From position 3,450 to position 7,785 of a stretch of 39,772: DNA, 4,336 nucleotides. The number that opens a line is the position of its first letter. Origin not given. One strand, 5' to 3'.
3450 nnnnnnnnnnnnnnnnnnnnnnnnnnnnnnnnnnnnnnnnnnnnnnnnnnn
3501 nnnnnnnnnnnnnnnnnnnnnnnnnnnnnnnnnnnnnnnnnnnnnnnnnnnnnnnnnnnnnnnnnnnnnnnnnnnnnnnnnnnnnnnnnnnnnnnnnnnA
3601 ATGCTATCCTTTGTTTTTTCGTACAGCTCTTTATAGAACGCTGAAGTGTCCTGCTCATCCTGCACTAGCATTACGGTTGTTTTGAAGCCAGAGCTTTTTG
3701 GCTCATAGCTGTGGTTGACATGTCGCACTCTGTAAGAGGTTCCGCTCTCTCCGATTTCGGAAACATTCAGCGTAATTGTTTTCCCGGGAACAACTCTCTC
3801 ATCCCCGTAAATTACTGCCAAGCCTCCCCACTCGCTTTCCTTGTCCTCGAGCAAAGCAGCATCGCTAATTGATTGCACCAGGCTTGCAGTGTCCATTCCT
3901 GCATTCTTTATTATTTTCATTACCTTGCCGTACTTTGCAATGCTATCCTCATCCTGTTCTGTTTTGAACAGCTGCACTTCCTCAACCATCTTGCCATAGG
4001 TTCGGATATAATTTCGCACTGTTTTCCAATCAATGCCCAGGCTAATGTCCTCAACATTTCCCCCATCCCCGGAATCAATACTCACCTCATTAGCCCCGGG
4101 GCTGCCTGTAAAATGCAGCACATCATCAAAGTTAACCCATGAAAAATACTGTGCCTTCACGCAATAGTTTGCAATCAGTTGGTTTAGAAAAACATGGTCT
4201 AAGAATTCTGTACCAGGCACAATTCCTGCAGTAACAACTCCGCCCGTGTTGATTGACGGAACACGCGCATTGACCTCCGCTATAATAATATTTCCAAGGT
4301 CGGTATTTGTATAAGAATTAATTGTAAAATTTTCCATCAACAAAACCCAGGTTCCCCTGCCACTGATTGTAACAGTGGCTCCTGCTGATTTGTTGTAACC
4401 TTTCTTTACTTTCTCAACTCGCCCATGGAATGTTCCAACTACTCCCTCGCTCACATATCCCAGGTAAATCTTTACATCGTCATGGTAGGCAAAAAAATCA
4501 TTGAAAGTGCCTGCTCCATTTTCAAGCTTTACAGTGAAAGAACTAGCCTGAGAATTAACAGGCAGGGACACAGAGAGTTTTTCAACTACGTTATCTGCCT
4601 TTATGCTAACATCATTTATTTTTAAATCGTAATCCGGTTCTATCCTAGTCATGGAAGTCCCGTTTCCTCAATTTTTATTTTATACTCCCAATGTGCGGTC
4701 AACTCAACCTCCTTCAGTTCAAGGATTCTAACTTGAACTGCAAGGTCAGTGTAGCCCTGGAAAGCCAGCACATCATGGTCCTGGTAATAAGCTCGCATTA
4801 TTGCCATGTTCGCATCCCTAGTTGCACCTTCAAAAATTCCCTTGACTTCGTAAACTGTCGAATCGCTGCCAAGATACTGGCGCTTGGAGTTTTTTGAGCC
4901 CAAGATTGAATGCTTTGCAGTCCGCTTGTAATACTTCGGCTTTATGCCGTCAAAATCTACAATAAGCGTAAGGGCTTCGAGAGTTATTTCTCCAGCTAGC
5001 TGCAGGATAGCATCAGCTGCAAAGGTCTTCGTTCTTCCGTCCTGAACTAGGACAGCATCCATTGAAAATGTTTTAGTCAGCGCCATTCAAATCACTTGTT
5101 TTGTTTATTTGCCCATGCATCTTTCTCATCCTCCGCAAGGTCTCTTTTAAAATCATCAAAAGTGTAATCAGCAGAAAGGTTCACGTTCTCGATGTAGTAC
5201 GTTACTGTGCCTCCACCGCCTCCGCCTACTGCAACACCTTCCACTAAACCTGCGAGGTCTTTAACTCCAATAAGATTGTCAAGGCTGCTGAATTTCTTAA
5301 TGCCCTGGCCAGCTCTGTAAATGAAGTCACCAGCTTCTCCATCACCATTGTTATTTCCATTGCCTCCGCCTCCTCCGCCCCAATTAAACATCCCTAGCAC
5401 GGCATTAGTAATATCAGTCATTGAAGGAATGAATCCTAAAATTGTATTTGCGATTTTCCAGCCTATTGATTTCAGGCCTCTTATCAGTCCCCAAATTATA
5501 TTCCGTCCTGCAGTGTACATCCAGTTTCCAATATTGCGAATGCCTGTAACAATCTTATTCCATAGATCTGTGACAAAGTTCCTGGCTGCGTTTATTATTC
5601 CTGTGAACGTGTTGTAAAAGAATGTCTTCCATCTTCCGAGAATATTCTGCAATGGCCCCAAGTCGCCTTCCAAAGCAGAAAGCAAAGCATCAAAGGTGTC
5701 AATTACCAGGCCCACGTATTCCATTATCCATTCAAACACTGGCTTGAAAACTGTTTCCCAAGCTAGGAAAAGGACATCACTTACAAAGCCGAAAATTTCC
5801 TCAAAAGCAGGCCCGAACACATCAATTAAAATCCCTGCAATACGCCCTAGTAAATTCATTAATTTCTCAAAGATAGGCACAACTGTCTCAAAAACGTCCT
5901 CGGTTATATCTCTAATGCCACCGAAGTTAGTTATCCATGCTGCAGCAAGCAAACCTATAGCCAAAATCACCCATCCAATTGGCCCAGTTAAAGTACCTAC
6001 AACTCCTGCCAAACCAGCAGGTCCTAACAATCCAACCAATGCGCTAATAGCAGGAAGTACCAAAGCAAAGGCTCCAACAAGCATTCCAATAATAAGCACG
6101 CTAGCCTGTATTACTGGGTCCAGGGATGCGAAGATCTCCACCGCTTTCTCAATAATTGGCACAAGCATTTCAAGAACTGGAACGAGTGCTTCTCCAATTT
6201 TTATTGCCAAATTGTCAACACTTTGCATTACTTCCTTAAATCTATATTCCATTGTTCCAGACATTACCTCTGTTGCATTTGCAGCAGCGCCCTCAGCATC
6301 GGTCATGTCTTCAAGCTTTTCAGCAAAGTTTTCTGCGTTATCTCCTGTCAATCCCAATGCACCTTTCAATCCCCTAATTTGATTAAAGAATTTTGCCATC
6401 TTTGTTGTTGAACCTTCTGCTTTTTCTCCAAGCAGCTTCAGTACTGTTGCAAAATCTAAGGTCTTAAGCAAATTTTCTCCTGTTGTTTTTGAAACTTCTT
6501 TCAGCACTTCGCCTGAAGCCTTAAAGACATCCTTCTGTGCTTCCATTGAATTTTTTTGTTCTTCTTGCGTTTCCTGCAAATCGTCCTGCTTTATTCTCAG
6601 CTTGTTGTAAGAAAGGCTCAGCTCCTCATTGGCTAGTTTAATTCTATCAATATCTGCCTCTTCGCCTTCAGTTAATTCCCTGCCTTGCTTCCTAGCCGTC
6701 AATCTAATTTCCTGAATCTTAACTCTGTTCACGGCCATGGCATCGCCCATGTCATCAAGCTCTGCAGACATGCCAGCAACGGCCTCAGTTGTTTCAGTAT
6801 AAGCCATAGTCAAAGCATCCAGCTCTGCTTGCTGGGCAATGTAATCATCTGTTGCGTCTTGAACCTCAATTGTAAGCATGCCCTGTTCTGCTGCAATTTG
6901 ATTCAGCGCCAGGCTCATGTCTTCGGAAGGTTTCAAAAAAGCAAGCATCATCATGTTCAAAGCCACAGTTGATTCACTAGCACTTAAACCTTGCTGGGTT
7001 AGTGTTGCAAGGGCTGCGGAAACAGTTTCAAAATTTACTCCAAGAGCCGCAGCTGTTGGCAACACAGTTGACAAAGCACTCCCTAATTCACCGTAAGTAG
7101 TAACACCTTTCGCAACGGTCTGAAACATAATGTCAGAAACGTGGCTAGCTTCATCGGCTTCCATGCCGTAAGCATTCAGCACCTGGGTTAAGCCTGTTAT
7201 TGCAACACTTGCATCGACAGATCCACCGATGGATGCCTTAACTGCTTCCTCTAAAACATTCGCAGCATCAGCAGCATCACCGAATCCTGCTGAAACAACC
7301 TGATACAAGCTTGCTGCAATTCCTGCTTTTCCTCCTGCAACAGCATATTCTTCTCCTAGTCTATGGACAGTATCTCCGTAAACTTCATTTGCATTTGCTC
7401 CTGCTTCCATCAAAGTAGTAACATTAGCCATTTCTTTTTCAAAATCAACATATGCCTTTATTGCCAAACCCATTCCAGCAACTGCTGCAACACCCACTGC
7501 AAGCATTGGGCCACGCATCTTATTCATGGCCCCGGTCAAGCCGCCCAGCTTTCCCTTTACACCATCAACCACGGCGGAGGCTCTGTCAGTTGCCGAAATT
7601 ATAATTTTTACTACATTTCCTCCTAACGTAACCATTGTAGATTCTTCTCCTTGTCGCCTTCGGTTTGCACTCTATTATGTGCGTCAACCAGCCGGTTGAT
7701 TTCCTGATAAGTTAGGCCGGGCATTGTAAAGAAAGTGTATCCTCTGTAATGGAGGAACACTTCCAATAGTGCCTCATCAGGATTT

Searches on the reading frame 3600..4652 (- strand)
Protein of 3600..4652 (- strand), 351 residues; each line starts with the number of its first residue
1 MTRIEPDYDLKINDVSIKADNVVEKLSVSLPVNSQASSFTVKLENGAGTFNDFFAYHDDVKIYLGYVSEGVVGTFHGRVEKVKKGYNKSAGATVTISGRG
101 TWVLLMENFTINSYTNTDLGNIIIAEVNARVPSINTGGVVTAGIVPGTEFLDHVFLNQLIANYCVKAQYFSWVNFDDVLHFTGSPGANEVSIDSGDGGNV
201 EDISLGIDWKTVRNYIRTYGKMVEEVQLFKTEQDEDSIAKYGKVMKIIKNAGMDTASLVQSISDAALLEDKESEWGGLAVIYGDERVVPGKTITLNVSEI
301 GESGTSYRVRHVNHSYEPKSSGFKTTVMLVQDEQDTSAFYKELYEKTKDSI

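Call 97: find_related_loci(query=window:3600-4652:-, collection=viral_contigs, flank=4000)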
Query window:3600-4652:- (351 aa) in viral_contigs; peptide patterns used: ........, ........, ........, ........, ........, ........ (x = any residue, [..] = any of these).
22 stretches matched a pattern, but none encodes a relative of the query by tblastn (E <= 1e-3).
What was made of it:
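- Tried and rejected: The single-sequence hub scan found nothing (call 97).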

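Call 99: find_related_loci(query=A5, collection=viral_contigs, flank=4000)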
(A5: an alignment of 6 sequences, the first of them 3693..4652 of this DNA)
Query A5 (320 aa) in viral_contigs; peptide patterns used: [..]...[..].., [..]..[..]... (x = any residue, [..] = any of these).
171 stretches matched a pattern; 2 encode a relative of the query (tblastn E <= 1e-3); 2 distinct loci.
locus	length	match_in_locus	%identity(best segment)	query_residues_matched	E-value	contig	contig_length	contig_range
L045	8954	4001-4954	66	1-319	1e-147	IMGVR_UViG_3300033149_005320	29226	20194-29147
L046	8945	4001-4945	54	1-319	6e-118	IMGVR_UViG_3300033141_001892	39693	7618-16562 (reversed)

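Call 100: find_related_loci(query=A5, collection=metagenome_contigs, flank=4000)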
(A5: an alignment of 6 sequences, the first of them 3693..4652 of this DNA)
Query A5 (320 aa) in metagenome_contigs; peptide patterns used: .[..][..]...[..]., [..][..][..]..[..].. (x = any residue, [..] = any of these).
155 stretches matched a pattern; 9 encode a relative of the query (tblastn E <= 1e-3); 9 distinct loci.
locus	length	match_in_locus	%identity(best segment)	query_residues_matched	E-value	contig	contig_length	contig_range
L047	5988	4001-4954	81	1-319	0e+0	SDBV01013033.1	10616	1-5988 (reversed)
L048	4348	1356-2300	55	1-319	7e-121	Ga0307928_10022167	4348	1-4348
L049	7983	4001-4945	56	1-319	5e-119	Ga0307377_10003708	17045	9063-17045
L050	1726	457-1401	54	1-319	1e-125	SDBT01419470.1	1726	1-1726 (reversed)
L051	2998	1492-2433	55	1-318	5e-121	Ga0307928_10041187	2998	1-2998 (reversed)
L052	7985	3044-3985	54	1-318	4e-116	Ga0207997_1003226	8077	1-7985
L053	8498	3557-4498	53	1-318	2e-115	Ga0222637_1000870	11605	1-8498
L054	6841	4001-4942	53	1-318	2e-115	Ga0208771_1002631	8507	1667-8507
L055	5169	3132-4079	54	1-319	6e-115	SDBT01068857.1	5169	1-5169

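Call 103: search_protein_families(library=pfam, proteins=[L055:1917-5168:+], max_evalue=0.1)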
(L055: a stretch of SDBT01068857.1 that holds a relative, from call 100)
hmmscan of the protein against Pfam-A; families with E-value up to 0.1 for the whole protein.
L055:1917-5168:+ (1084 aa): 3 families
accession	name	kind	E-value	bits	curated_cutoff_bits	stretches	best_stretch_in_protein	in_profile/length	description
PF13385.13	Laminin_G_3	-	2.4e-13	51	27.6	1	173-321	12-145/151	Concanavalin A-like lectin/glucanases superfamily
PF24032.1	YQBQ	-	3.5e-07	30.4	27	1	596-720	158-284/294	YQBQ-like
PF06605.17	Prophage_tail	-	0.0073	16.4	31.3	1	574-750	67-122/250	Prophage endopeptidase tail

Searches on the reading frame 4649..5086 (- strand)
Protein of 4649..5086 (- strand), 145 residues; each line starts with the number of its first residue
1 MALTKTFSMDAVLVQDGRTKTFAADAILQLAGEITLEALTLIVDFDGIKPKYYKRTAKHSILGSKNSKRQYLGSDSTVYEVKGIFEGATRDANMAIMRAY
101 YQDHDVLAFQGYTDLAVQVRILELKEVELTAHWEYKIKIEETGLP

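Call 5: search_protein_families(library=pfam, proteins=[window:4649-5086:-], max_evalue=0.1)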
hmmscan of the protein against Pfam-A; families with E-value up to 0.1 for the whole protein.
window:4649-5086:- (145 aa): 0 families

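Call 6: search_protein_families(library=phrogs, proteins=[window:4649-5086:-], max_evalue=0.01)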
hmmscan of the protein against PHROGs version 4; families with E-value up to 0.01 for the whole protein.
window:4649-5086:- (145 aa): 0 families

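Call 23: search_solved_structures(query=window:4649-5086:-, max_evalue=5)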
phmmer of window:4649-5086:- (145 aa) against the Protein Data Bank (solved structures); distinct sequences matched with E-value up to 5: 1.
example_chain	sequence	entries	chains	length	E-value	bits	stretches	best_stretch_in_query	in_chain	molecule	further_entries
8u7i_I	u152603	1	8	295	1.2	12.6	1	55-86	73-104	Gabija Anti-Defense 1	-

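Call 70: find_homologous_proteins(query=window:4649-5086:-)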
Query window:4649-5086:- (145 aa): 9 proteins with E <= 0.001 among 32 candidates.
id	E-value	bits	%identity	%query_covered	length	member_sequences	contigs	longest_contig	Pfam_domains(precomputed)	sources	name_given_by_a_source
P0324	2.6e-80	285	92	100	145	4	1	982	-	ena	-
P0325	2.5e-68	246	81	100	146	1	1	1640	-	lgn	-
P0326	3.8e-68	246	82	97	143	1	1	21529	-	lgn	-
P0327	2.8e-67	243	78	100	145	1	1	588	-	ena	-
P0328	2.6e-55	204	69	96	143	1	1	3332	-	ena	-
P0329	1.6e-54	202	69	97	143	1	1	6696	-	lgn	-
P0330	5.7e-43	164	63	86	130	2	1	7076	-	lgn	-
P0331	4.1e-41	158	62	86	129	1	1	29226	-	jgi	-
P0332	5.7e-40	154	55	97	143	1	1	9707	-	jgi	-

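Call 72: search_protein_families(library=ncbifam, proteins=[window:4649-5086:-], max_evalue=0.01)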
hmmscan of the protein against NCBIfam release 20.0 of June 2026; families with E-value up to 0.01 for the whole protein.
window:4649-5086:- (145 aa): 0 families

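Call 93: find_encoding_contigs(protein=P0331, flank=6000, max_places=1)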
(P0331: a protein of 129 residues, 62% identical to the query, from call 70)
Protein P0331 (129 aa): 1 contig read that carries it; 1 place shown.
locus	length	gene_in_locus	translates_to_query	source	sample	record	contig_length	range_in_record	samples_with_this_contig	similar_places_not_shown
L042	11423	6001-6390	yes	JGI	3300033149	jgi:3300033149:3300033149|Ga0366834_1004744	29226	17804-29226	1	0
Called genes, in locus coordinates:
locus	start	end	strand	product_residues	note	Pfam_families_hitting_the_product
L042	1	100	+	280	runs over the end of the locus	PF04454:Linocin_M18, PF09950:Major_capside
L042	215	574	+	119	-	-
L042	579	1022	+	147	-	-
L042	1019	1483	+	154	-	-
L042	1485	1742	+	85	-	-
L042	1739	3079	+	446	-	PF18906:Phage_tube_2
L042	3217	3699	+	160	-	-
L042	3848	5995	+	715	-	PF10145:PhageMin_Tail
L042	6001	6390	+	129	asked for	-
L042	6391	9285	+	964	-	PF24032:YQBQ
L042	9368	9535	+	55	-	-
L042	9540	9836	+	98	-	-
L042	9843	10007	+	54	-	-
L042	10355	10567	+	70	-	-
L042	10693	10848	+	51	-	-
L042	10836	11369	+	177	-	-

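Call 94: find_encoding_contigs(protein=P0330, flank=6000, max_places=1)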
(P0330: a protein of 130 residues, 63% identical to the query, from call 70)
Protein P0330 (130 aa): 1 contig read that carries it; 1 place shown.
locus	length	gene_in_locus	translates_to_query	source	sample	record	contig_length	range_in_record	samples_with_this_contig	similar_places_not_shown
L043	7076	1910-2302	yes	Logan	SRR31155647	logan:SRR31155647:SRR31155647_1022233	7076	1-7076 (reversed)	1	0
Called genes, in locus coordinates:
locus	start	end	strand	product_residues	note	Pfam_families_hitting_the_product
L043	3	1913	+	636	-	?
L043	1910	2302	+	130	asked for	-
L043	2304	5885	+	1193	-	-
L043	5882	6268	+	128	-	-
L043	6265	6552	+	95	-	-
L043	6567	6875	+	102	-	-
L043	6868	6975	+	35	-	-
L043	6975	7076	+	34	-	?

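Call 95: find_encoding_contigs(protein=P0326, flank=6000, max_places=1)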
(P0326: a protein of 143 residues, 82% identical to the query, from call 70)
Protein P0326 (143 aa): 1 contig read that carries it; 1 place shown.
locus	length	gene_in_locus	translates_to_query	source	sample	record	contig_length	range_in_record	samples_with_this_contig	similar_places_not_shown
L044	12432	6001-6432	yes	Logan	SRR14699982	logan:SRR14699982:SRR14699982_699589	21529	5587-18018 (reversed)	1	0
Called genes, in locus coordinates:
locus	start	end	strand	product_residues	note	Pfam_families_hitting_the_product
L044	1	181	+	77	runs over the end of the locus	-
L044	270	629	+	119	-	-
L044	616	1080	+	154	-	-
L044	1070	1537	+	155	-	-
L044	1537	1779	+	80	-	-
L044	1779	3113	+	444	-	PF18906:Phage_tube_2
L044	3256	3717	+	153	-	-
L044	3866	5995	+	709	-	PF10145:PhageMin_Tail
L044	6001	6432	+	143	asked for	-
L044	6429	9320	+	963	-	PF24032:YQBQ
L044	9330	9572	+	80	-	-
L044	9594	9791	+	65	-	-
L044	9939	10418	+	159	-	PF10107:Endonuc_Holl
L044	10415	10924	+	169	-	PF10107:Endonuc_Holl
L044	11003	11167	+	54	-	-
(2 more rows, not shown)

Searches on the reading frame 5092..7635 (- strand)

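Call 7: search_protein_families(library=phrogs, proteins=[window:5092-7635:-], max_evalue=0.001)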
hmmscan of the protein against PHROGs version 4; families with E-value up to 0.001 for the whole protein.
window:5092-7635:- (847 aa): 24 families
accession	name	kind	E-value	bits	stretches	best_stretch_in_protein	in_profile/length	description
phrog_991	-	tail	9.5e-70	236.6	2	9-300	240-556/1966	tail length tape measure protein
phrog_1533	-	tail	7.5e-50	170.6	1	14-566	203-664/1688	tail length tape measure protein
phrog_1272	-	tail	2.3e-46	159.2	1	24-746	221-870/1606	tail length tape measure protein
phrog_58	-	tail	2.7e-40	139.7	1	24-750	299-959/1544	tail length tape measure protein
phrog_36688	-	tail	6.6e-36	124.3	2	11-227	9-238/1600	tail length tape measure protein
phrog_28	-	tail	8.5e-31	108.4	1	22-718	230-710/1228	tail length tape measure protein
phrog_4704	-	tail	1.7e-29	104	1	44-248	200-402/625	tail length tape measure protein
phrog_23013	-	tail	3.1e-28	99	2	59-252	132-322/1379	tail length tape measure protein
phrog_5218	-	unknown function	8.9e-20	71.5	1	44-566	212-655/1599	-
phrog_9696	-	tail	1.5e-17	63.7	1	16-414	39-430/1415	tail length tape measure protein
phrog_1293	-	tail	2e-17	63.4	1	34-538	153-539/1424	tail length tape measure protein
phrog_167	-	tail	3.4e-17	62.5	1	18-571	246-721/1555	tail length tape measure protein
phrog_5493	-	tail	2.7e-15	56.8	2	28-246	36-251/1102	tail length tape measure protein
phrog_305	-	tail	2.4e-14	53.9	1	371-728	345-690/1001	tail length tape measure protein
phrog_28775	-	tail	4.2e-14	52.5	1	62-230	58-223/1303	tail length tape measure protein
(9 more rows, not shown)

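Call 8: search_protein_families(library=pfam, proteins=[window:5092-7635:-], max_evalue=0.001)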
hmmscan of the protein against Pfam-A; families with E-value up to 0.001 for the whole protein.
window:5092-7635:- (847 aa): 1 family
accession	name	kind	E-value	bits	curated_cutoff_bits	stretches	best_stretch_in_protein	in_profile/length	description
PF10145.14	PhageMin_Tail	-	2.2e-22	80.3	33.2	1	89-289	3-187/201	Phage-related minor tail protein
